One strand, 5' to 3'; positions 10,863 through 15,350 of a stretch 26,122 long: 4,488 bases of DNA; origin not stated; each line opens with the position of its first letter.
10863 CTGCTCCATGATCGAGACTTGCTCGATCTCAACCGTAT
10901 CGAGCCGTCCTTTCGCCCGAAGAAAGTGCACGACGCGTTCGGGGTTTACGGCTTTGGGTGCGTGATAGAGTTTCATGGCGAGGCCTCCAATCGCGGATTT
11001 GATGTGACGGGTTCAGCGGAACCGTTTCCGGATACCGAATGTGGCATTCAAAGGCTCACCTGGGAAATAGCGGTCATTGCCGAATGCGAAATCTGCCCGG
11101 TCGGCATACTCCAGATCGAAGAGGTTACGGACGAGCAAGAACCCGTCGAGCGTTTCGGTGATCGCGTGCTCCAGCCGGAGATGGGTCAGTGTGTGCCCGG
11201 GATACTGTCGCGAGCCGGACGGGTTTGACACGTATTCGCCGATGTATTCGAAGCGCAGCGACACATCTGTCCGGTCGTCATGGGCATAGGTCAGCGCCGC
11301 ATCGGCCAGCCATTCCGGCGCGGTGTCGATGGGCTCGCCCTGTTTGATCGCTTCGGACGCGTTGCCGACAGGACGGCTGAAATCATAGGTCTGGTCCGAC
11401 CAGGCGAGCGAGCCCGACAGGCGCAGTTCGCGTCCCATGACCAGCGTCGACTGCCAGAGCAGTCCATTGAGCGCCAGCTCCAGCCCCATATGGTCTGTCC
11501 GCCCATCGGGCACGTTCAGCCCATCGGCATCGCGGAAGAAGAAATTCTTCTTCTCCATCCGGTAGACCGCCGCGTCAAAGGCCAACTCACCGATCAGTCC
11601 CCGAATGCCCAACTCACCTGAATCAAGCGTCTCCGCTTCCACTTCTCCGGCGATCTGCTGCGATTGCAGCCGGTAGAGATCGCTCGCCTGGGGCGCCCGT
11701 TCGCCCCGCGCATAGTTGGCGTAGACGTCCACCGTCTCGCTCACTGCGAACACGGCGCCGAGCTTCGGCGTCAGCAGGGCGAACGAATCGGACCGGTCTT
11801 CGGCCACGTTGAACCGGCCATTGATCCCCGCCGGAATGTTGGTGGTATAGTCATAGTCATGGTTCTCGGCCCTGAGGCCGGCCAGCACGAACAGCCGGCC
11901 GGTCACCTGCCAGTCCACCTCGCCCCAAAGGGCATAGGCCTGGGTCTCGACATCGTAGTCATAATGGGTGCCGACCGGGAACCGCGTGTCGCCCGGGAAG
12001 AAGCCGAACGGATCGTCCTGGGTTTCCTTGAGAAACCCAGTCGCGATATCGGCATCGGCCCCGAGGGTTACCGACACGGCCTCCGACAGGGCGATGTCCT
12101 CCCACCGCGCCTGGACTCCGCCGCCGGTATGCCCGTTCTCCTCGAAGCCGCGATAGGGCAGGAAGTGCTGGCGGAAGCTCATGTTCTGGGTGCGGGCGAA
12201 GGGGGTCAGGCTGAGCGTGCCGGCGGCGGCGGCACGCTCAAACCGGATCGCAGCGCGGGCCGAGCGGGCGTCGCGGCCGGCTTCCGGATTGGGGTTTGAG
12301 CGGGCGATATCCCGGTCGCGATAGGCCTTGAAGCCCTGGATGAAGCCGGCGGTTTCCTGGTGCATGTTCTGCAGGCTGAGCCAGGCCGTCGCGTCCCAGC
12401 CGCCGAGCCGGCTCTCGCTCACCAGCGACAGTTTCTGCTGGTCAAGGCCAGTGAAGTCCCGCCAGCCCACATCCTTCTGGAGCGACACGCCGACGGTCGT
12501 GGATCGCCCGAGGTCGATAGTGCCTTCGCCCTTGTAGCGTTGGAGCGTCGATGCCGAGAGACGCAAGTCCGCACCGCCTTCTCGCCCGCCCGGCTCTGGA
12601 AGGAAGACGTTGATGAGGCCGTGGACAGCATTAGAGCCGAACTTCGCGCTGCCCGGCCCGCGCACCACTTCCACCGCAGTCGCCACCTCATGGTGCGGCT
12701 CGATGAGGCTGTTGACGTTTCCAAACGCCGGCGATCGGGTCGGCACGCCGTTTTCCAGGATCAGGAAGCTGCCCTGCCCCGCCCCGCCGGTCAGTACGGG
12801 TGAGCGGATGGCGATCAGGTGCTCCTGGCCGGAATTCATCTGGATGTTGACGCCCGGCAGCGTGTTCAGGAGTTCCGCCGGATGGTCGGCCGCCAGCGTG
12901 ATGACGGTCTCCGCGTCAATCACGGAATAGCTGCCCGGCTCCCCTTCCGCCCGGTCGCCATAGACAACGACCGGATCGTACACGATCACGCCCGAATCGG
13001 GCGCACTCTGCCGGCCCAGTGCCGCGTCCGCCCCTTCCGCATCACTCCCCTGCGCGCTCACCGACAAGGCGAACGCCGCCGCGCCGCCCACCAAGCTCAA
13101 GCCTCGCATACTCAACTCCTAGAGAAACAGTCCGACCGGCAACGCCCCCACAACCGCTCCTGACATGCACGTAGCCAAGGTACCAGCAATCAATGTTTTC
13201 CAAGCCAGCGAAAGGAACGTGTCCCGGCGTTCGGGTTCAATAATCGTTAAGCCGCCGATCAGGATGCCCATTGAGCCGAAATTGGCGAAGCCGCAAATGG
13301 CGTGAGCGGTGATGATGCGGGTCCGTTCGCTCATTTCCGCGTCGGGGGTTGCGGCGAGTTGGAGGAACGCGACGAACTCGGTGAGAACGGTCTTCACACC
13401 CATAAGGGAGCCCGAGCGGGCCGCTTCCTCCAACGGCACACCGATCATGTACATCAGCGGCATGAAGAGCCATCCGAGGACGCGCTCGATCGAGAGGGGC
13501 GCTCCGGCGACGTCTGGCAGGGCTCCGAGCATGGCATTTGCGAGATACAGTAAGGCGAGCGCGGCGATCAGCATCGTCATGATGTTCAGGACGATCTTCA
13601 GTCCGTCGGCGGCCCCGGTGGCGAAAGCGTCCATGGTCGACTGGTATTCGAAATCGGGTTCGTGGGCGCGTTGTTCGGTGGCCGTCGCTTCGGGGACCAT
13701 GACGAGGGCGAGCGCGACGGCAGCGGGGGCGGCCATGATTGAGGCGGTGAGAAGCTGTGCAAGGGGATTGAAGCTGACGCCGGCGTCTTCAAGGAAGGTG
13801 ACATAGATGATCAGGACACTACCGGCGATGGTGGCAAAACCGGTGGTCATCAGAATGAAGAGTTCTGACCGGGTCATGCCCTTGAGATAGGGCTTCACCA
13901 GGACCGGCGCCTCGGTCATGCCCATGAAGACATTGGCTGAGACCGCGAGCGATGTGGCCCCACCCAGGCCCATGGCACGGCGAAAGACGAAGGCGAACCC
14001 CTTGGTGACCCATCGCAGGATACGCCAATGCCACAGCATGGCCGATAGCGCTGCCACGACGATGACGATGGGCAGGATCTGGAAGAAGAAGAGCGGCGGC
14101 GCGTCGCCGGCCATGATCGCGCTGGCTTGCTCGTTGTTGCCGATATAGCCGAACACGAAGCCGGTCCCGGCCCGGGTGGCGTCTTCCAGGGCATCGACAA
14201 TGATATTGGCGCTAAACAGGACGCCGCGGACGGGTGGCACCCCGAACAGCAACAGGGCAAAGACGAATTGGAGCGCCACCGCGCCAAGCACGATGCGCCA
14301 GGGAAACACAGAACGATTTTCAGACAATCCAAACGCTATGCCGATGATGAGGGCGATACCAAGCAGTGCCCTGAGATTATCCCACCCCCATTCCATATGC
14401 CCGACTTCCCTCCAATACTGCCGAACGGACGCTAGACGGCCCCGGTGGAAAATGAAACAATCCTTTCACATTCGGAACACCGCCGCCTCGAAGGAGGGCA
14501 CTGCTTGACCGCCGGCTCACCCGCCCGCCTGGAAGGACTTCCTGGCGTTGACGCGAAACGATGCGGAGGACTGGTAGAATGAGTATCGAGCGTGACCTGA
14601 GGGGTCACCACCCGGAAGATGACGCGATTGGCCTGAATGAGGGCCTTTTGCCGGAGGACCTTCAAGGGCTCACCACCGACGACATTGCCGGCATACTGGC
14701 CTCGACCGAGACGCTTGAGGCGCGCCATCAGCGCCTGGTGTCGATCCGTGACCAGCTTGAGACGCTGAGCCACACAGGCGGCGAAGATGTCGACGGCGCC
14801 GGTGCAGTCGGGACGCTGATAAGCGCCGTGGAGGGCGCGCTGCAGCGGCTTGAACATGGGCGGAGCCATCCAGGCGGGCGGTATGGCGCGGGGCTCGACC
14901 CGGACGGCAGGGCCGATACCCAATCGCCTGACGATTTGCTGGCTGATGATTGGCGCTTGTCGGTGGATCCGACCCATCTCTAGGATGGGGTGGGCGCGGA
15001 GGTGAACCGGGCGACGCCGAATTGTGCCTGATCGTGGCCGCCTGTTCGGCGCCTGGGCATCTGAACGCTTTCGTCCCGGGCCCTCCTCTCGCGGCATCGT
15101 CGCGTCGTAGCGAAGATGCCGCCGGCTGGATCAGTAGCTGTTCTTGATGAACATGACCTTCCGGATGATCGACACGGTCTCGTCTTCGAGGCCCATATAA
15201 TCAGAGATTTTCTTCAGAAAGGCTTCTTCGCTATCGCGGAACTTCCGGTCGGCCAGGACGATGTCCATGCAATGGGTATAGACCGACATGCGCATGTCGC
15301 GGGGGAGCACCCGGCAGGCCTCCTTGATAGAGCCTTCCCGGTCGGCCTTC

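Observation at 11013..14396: nupC and a TonB-dependent receptor form one operon, predicting energised outer-membrane nucleoside uptake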

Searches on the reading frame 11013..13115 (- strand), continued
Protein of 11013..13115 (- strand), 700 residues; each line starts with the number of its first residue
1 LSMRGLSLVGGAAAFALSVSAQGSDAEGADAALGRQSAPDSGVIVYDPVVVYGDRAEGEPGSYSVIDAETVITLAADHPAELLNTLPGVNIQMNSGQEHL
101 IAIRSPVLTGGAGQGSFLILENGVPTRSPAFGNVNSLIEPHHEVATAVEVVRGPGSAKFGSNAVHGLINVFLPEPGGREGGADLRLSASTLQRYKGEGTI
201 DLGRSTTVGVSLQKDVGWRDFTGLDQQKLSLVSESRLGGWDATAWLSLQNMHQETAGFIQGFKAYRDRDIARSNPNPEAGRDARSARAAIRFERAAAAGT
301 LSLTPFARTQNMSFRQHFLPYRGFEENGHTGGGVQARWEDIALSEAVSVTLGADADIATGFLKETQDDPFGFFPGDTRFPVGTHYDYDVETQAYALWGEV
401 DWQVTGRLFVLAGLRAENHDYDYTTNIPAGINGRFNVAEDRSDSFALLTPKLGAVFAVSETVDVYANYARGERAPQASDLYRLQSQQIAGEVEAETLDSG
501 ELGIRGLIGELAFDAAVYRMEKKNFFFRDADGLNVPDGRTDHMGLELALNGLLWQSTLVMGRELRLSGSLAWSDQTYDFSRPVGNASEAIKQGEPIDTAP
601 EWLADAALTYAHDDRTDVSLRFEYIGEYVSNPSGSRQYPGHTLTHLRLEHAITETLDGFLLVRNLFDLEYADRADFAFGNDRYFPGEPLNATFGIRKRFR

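Call 80: fold_search(model_id=the predicted structure, library=pdb)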
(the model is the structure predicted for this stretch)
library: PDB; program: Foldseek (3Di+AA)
matches with E <= 10: 812; with E <= 0.001: 330
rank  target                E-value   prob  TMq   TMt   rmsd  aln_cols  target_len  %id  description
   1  6v81                  1.0e-26  1.00  0.72  0.76   5.6       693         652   18  The crystal structure of the outer-membrane transporter YncD (released 2020-05-06)
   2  9c4o                  2.1e-26  1.00  0.69  0.72   6.1       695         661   17  Cryo-EM structure of PqqU with ligand PQQ (released 2024-06-19)
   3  9a3c_MODEL_1_A        3.6e-26  1.00  0.70  0.65   7.8       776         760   16  Model of E. coli Fiu by in-cell photo-crosslinking MS and deep learning (released 2023-02-24)
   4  6bpm_A                6.8e-26  1.00  0.63  0.62   8.4       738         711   16  The crystal structure of the Ferric-Catecholate import receptor Fiu from K12 E. coli: Closed form (C21) (released 2018-11-28)
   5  5fp1                  4.9e-25  1.00  0.63  0.63   7.7       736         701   13  Crystal structure of the siderophore receptor PiuA from Acinetobacter baumannii (released 2016-05-11)
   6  6bpn                  1.4e-23  1.00  0.61  0.65   7.2       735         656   15  The crystal structure of the Ferric-Catecholate import receptor Fiu from E. coli K12: Open form (C2221) (released 2018-11-28)
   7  1kmo                  4.0e-23  1.00  0.69  0.73   5.8       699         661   16  Crystal structure of the Outer Membrane Transporter FecA (released 2002-03-06)
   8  1kmp                  8.8e-23  1.00  0.66  0.71   6.7       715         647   15  Crystal structure of the Outer Membrane Transporter FecA Complexed with Ferric Citrate (released 2002-03-06)
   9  1po3_B                9.8e-23  1.00  0.67  0.72   6.1       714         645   15  Crystal structure of ferric citrate transporter FecA in complex with ferric citrate (released 2003-11-18)
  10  1xkw                  8.2e-22  1.00  0.60  0.64   7.8       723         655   16  Pyochelin outer membrane receptor FptA from Pseudomonas aeruginosa (released 2005-10-04)
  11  4epa                  1.1e-21  1.00  0.64  0.70   6.1       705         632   15  The crystal structure of the ferric yersiniabactin uptake receptor FyuA from Yersinia pestis (released 2012-06-20)
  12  1by3                  2.0e-21  1.00  0.65  0.66   7.0       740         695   14  FHUA FROM E. COLI (released 1999-01-13)
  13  9a31_MODEL_1_A        2.2e-21  1.00  0.68  0.64  10.9       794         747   15  Model of E. coli fhuA by in-cell photo-crosslinking MS and deep learning (released 2023-02-24)
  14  3qlb_B                2.2e-21  1.00  0.62  0.65   7.1       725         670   14  Enantiopyochelin outer membrane TonB-dependent transporter from Pseudomonas fluorescens bound to the ferri-enantiopyoc (released 2011-12-07)
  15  6e4v                  4.8e-21  1.00  0.63  0.65   7.3       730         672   14  The Crystal Structure of FhuE from E. coli in complex with its substrate Coprogen (released 2019-04-10)
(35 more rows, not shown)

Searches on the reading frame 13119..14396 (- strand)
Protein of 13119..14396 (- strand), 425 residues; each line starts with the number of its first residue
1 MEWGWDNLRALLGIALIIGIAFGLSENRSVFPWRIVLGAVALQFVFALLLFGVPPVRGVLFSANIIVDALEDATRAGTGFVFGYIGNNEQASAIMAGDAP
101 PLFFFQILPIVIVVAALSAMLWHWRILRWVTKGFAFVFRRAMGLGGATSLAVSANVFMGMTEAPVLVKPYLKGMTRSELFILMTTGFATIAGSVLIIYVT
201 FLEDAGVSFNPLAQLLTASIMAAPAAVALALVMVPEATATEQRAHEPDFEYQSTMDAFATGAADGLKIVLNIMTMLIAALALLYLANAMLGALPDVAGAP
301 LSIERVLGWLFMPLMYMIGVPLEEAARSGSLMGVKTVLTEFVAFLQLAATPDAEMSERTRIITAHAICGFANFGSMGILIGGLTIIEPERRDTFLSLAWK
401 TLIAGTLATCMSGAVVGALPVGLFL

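Call 4: search_protein_families(library=pfam, proteins=[window:13119-14396:-])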
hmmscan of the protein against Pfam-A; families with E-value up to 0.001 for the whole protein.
window:13119-14396:- (425 aa): 3 families
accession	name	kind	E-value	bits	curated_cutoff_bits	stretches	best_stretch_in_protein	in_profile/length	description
PF07662.18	Nucleos_tra2_C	-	9.3e-66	222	32.3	1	215-417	2-213/213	Na+ dependent nucleoside transporter C-terminus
PF01773.25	Nucleos_tra2_N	-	2.3e-18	66.9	27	1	12-84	1-73/74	Na+ dependent nucleoside transporter N-terminus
PF07670.19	Gate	-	6.3e-14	52.7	29.6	1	104-202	1-101/104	Nucleoside recognition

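Call 5: search_protein_families(library=ncbifam, proteins=[window:13119-14396:-])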
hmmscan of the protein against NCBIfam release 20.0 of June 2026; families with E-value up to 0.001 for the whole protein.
window:13119-14396:- (425 aa): 1 family
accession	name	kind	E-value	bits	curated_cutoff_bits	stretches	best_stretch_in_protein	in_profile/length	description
TIGR00804.1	nupC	subfamily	1.4e-95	320.8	442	1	8-417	1-399/401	NupC/NupG family nucleoside CNT transporter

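Call 44: search_solved_structures(query=window:13119-14396:-, max_evalue=0.00001, show_alignments=3)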
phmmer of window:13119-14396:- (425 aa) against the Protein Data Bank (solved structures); distinct sequences matched with E-value up to 0.00001: 9.
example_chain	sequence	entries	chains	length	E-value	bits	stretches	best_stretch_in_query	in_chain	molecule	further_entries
3tij_A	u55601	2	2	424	4.9e-68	233.6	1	9-417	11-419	NupC family protein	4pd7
4pb1_A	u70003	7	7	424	1.3e-67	232.2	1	11-417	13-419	NupC family protein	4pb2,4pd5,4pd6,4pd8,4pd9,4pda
5l26_A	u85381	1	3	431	7.1e-67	229.8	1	8-418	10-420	Nucleoside permease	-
5l24_A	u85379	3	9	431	1.9e-65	225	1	8-418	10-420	Nucleoside permease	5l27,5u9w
5l2b_A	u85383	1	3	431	4.3e-65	223.9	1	8-418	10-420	Nucleoside permease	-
5l2a_A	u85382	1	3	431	6.1e-65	223.4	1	8-418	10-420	Nucleoside permease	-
8tzd_A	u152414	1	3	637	2.2e-56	195.2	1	7-419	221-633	Sodium/nucleoside cotransporter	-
8tz1_A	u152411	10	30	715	2.3e-56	195.1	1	7-419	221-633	Sodium/nucleoside cotransporter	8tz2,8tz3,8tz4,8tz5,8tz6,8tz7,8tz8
6ksw_C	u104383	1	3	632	6.6e-53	183.8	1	7-419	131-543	Solute carrier family 28 member 3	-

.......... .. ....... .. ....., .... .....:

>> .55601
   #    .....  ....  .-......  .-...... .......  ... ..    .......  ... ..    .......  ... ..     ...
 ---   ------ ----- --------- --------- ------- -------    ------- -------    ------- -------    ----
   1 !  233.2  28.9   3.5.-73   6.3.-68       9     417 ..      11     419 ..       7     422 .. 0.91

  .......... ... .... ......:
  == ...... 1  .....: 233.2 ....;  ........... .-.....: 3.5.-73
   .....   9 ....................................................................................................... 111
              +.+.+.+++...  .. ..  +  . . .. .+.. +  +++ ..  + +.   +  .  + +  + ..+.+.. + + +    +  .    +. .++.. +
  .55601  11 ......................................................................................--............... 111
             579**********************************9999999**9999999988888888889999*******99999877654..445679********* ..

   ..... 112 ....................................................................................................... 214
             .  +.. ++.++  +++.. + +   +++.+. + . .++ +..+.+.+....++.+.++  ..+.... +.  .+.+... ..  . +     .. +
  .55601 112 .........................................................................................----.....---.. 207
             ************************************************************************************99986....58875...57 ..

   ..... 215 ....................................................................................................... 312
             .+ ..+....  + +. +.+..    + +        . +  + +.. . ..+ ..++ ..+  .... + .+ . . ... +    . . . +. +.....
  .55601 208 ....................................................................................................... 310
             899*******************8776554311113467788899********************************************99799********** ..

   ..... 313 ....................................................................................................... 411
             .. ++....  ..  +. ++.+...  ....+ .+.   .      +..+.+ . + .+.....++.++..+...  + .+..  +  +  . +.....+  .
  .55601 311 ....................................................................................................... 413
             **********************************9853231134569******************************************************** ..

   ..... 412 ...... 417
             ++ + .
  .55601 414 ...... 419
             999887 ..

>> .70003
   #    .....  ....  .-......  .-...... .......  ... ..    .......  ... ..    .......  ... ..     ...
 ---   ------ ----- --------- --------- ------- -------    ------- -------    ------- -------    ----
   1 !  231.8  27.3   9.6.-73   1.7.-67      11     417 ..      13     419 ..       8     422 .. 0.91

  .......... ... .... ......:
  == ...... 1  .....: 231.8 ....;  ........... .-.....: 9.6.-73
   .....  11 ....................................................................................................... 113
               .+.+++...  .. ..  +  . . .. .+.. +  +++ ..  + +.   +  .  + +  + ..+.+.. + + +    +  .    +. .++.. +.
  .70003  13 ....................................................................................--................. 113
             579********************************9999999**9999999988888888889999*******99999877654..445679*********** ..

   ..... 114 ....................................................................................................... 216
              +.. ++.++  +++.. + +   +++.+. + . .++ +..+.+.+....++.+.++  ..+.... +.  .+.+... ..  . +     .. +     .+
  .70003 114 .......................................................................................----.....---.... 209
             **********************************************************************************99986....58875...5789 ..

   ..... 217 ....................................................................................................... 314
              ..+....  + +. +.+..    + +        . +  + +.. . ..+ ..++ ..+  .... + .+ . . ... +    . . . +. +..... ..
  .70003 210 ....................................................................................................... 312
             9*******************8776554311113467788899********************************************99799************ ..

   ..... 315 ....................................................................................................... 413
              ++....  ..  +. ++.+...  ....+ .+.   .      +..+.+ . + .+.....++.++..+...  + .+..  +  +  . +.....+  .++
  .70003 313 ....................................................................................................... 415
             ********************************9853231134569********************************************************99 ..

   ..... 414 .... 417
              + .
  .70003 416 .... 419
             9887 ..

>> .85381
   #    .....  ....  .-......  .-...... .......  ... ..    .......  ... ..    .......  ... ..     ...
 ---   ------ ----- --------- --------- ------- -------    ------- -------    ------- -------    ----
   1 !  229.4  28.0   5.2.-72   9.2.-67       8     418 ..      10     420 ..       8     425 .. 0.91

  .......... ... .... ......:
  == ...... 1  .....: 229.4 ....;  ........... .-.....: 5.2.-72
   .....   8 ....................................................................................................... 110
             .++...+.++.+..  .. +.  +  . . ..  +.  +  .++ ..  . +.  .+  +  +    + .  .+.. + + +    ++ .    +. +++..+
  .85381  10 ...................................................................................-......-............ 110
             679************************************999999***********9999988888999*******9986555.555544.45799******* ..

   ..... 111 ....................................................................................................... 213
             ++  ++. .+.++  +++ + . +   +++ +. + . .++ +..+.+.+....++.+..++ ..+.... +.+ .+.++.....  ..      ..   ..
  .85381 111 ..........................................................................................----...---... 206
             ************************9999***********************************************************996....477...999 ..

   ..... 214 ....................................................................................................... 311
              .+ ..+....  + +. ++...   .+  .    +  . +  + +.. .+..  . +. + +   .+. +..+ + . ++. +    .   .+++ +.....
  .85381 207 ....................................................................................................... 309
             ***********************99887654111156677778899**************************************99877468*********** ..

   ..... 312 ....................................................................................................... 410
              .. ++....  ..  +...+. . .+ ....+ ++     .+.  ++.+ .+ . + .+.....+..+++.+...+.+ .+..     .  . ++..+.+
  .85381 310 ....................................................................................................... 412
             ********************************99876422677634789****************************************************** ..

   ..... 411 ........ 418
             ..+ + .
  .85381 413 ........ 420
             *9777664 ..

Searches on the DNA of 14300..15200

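Call 29: search_rna_families(source=window, start=14300, end=15200, threshold=evalue, max_evalue=1)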
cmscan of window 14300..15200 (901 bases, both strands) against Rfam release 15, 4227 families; matches with E-value up to 1: 0.
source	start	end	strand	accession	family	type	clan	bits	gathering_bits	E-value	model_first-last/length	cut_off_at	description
